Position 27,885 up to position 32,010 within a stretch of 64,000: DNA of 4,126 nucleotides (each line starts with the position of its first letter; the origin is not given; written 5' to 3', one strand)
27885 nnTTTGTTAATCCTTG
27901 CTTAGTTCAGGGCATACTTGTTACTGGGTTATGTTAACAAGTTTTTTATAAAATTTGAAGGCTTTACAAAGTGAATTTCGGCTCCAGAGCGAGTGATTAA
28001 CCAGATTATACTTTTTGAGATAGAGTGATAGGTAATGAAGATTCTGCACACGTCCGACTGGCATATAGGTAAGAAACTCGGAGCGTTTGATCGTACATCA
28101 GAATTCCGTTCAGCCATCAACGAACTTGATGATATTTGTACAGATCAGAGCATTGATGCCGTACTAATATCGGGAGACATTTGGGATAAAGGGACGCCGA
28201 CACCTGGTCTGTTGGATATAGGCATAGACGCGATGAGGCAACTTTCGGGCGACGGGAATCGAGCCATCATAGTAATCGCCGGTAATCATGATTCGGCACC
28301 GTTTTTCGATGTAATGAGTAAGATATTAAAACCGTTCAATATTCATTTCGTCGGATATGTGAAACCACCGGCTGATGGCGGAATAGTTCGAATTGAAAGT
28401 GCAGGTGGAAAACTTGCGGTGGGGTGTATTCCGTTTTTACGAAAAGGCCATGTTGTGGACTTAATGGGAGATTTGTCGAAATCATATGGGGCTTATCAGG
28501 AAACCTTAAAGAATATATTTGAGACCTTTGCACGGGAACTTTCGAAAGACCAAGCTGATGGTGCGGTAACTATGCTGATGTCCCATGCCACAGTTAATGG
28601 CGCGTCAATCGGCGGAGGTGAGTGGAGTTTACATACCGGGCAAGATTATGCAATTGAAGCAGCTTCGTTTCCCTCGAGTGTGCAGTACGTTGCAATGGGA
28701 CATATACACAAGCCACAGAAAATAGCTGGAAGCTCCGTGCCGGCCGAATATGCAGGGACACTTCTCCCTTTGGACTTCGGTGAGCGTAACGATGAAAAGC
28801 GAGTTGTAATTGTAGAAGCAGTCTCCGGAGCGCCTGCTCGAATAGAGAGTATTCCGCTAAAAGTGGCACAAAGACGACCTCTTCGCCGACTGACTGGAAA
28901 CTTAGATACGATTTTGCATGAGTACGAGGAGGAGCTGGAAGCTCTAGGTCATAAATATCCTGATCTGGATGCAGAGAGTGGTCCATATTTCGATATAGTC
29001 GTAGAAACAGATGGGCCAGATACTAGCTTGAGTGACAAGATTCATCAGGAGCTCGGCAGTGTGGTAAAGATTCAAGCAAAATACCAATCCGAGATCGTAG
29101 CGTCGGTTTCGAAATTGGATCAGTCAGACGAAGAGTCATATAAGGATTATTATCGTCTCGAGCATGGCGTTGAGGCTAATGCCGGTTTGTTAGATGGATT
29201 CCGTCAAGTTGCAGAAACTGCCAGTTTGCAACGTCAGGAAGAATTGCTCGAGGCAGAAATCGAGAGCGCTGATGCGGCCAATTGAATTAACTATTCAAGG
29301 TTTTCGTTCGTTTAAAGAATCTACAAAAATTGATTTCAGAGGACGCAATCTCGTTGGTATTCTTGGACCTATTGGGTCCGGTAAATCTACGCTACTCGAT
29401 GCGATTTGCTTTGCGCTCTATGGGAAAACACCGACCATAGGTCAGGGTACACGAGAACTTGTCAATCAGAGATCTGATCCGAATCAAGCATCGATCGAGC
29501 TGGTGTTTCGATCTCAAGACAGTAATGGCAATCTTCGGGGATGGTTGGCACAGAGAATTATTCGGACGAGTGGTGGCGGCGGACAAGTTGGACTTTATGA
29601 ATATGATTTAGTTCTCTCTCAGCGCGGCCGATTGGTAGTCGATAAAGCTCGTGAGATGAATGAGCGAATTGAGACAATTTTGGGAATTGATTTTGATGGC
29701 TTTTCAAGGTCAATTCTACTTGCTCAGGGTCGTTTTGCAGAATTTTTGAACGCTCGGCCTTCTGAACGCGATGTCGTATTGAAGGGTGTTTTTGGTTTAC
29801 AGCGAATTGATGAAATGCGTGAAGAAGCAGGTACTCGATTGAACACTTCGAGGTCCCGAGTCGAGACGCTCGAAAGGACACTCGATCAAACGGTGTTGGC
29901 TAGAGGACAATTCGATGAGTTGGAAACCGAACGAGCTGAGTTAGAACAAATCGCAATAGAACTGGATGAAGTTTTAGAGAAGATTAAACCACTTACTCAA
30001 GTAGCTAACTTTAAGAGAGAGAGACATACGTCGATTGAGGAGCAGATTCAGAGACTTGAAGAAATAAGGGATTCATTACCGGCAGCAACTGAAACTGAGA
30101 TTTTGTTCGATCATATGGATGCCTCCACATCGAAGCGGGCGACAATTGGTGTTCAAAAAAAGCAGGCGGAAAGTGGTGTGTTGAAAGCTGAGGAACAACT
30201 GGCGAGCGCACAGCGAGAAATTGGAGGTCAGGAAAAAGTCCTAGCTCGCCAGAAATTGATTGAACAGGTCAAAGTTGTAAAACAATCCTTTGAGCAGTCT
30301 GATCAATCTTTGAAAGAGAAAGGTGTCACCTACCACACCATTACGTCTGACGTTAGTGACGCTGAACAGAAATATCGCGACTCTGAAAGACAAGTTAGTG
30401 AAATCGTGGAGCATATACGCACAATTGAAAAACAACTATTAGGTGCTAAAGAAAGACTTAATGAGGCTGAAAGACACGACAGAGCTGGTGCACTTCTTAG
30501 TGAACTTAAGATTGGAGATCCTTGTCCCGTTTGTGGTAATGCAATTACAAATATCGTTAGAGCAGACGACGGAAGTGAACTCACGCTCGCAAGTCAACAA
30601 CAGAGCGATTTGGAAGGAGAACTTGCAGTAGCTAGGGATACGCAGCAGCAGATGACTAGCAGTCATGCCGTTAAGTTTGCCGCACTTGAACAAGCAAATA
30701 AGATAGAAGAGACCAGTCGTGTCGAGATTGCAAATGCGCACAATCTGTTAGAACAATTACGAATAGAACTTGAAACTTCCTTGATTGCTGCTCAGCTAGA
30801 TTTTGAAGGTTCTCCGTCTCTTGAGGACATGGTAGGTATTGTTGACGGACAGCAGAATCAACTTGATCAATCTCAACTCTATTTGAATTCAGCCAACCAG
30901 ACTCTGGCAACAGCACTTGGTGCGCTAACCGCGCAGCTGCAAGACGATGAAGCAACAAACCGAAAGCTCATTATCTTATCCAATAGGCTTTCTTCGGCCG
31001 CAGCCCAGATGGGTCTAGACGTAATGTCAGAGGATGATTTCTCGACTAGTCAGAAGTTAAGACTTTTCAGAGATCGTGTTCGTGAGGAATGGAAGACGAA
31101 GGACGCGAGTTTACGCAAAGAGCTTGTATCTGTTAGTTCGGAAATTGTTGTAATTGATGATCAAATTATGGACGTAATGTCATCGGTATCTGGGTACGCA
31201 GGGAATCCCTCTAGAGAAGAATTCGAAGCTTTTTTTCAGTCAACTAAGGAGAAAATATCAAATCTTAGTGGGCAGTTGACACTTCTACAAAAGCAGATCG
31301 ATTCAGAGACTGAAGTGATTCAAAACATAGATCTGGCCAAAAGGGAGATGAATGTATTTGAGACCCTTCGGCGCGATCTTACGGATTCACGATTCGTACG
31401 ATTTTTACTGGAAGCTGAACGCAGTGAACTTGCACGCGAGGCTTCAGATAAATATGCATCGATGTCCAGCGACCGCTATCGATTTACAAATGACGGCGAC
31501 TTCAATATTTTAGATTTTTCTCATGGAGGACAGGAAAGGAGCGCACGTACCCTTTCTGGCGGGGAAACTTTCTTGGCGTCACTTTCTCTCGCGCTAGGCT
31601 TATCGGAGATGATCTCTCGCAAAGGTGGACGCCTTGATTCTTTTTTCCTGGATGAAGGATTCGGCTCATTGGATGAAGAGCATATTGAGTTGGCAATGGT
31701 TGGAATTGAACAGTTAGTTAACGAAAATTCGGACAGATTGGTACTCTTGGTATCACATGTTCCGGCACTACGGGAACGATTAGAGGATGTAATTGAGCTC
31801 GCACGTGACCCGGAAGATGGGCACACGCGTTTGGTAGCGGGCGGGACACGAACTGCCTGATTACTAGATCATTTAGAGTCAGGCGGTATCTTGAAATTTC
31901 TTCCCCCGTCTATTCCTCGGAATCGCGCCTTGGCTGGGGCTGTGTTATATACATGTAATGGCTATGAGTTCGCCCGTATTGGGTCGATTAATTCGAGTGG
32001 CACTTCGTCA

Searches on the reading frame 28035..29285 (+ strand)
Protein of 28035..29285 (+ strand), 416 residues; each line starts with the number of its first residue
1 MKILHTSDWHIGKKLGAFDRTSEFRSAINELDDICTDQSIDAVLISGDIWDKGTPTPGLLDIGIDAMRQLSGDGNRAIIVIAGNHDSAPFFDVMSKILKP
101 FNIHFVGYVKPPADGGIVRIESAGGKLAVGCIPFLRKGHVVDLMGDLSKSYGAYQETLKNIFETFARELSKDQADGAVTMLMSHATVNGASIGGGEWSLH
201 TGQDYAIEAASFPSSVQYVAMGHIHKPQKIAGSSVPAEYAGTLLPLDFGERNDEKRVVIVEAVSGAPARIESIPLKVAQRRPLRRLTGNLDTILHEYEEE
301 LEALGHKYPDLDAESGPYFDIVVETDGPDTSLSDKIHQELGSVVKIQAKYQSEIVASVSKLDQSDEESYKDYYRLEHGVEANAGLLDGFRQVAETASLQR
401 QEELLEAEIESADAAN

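Call 4: search_protein_families(library=pfam, proteins=[window:28035-29285:+], max_evalue=0.01)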
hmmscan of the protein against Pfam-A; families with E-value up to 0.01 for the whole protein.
window:28035-29285:+ (416 aa): 3 families
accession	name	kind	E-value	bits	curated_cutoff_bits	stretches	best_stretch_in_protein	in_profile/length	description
PF00149.33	Metallophos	-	1.8e-13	51.8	21.5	1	1-227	1-191/191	Calcineurin-like phosphoesterase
PF12850.12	Metallophos_2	-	1.1e-05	26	27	1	1-231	1-123/154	Calcineurin-like phosphoesterase superfamily domain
PF12320.13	SbcD_C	-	0.00018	22.3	24.4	1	280-370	2-87/94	Type 5 capsule protein repressor C-terminal domain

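Call 5: search_protein_families(library=ncbifam, proteins=[window:28035-29285:+], max_evalue=0.01)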
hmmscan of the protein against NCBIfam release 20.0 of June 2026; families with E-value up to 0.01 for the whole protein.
window:28035-29285:+ (416 aa): 9 families
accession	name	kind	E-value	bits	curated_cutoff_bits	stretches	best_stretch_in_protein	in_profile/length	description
TIGR00619.1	sbcd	subfamily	4.6e-45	154.4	77.65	1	1-255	1-251/252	exonuclease subunit SbcD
NF041754.1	sbcd_Bac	equivalog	3.8e-43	148.2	750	1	1-276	1-273/390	exonuclease subunit SbcD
NF008206.2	PRK10966.1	equivalog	6.8e-40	137.3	450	1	1-338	1-332/380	exonuclease subunit SbcD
NF041753.2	sbcd_Staph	equivalog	2.3e-21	76.1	480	1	1-296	1-279/375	exonuclease subunit SbcD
NF041029.1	Mre11_Pyroc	equivalog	1.3e-13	50.6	600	1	1-250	1-240/438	DNA double-strand break repair protein Mre11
NF041031.1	Mre11_Sulfo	equivalog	3.8e-12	46.1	500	1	2-88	1-87/374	DNA double-strand break repair protein Mre11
NF041030.1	Mre11_Halo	equivalog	6.4e-07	28.8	550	1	2-87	3-88/361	DNA double-strand break repair protein Mre11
NF053862.1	DS9_1_antiphage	equivalog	9.6e-05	21.4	420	1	3-86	196-288/486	anti-phage phosphoesterase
TIGR04123.1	P_estr_lig_assc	hypoth_equivalog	0.00033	20.1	150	1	2-92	22-117/207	ligase-associated DNA damage response endonuclease PdeM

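Call 37: search_protein_families(library=padloc, proteins=[window:28035-29285:+], max_evalue=0.01)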
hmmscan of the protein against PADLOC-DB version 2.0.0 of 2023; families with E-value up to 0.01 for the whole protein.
window:28035-29285:+ (416 aa): 3 families
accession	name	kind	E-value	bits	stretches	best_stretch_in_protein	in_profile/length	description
PDLC05051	PDC-S60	-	1.6e-05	21.2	1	1-86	1-88/1027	-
PDLC00736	Effector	-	0.0014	15.6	1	4-86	6-85/561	Endonuclease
PDLC04908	PDC-S10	-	0.0054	14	0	39-88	29-73/223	-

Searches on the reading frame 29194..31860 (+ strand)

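Call 4: search_protein_families(library=pfam, proteins=[window:29194-31860:+], max_evalue=0.01)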
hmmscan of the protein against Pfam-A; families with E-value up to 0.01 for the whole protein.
window:29194-31860:+ (888 aa): 7 families
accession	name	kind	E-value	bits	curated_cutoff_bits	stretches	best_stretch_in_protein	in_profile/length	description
PF13476.12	AAA_23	-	7.2e-27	95.8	27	1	31-265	1-201/201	AAA domain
PF02463.25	SMC_N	-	2.9e-16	60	40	2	31-111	4-89/220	RecF/RecN/SMC N terminal domain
PF13558.12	SbcC_Walker_B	-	7.8e-10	39.3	27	1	770-835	12-85/90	SbcC/RAD50-like, Walker B motif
PF13555.12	AAA_29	-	4e-07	30.1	27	1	39-79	11-50/61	P-loop containing region of AAA domain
PF25199.1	nSTAND_NTPase5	-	0.00016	22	34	1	46-82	36-73/145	Novel STAND NTPase 5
PF00005.33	ABC_tran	-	0.00083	20.4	25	1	48-108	8-68/137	ABC transporter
PF06827.20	zf-FPG_IleRS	-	0.005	17.1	21.3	0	441-463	1-23/30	Zinc finger found in FPG and IleRS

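Call 5: search_protein_families(library=ncbifam, proteins=[window:29194-31860:+], max_evalue=0.01)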
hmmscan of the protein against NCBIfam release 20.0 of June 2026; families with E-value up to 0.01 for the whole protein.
window:29194-31860:+ (888 aa): 21 families
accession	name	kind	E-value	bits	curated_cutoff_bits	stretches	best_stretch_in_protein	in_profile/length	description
TIGR00618.1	sbcc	subfamily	5.7e-69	233.1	478.5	2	27-425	1-399/1043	exonuclease subunit SbcC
NF041752.4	sbcc_Bac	equivalog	6e-54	183.4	1420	2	27-220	1-194/1130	exonuclease subunit SbcC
NF041751.2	sbcc_Staph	equivalog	1.3e-44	152.5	920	3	771-879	898-1005/1007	exonuclease subunit SbcC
NF007600.2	PRK10246.1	equivalog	2.3e-44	151.7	750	2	31-245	5-223/1047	exonuclease subunit SbcC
NF002572.0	PRK02224.1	equivalog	2.1e-22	79.3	1087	1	29-427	3-384/888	DNA double-strand break repair ATPase Rad50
NF003034.1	PRK03918.1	equivalog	4.1e-18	64.8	700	2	30-232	4-187/878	DNA double-strand break repair ATPase Rad50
NF053563.1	Rkd4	equivalog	2.3e-16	59.1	860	1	31-438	5-396/747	arcadin-4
NF041035.1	Rad50_Halo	equivalog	1.5e-15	56.7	1000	1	31-216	5-176/883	DNA double-strand break repair ATPase Rad50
TIGR02169.1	SMC_prok_A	equivalog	1.3e-14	53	729.4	1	31-520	4-473/1165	chromosome segregation protein SMC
TIGR02168.1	SMC_prok_B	equivalog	4.7e-13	47.8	567.35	2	31-74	4-46/1181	chromosome segregation protein SMC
NF010068.0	PRK13548.1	equivalog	1.7e-08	33.9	261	1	42-82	22-62/261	heme ABC transporter ATP-binding protein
TIGR02857.1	CydD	equivalog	1.9e-05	23.9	435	0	24-73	321-370/529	thiol reductant ABC exporter subunit CydD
TIGR03608.1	L_ocin_972_ABC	subfamily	4.5e-05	23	254.85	0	818-869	157-206/206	putative bacteriocin export ABC transporter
NF045487.1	ASRP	equivalog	7.6e-05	21.5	300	1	217-600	98-463/593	archaea-specific SMC-related protein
NF040873.1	AztA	equivalog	0.0004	20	220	0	47-82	14-49/191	zinc ABC transporter ATP-binding protein AztA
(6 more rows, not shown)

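Call 37: search_protein_families(library=padloc, proteins=[window:29194-31860:+], max_evalue=0.01)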
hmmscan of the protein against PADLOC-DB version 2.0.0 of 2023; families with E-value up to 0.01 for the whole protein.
window:29194-31860:+ (888 aa): 17 families
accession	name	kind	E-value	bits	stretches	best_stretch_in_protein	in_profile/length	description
PDLC04135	mad3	-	3.3e-24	84.1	1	31-886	4-353/374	mads_3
PDLC03859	LmuB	-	4.2e-21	73.8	2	33-605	9-485/611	-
PDLC03865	LmuB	-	5.1e-16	56.1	2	32-227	6-195/1007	-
PDLC04140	mad8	-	1.1e-10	39.5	1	43-344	19-185/314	mads_8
PDLC03864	LmuB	-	2.9e-08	30.7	1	325-632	249-558/657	-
PDLC02335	AbiLi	-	3.9e-07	27.4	1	17-75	38-100/326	AbiLi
PDLC02668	DndD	-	4.9e-07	27.1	1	31-110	5-98/659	DndD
PDLC02756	PbeC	-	1.7e-06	25.3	1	31-108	5-99/643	PbeC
PDLC02667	DndD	-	3.1e-05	20.9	1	31-82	5-63/657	DndD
PDLC02740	PbeC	-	8.5e-05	19.6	1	32-109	6-95/648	PbeC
PDLC03868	LmuB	-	0.00029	17.3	0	209-606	254-658/1035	-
PDLC02720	PbeC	-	0.00045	17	1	32-81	6-57/624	PbeC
PDLC02731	PbeC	-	0.00049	17.1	1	45-210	19-192/645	PbeC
PDLC02663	DndD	-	0.00081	16.3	1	31-79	5-61/675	DndD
PDLC02712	PbeC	-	0.0017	14.9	0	32-89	6-65/622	PbeC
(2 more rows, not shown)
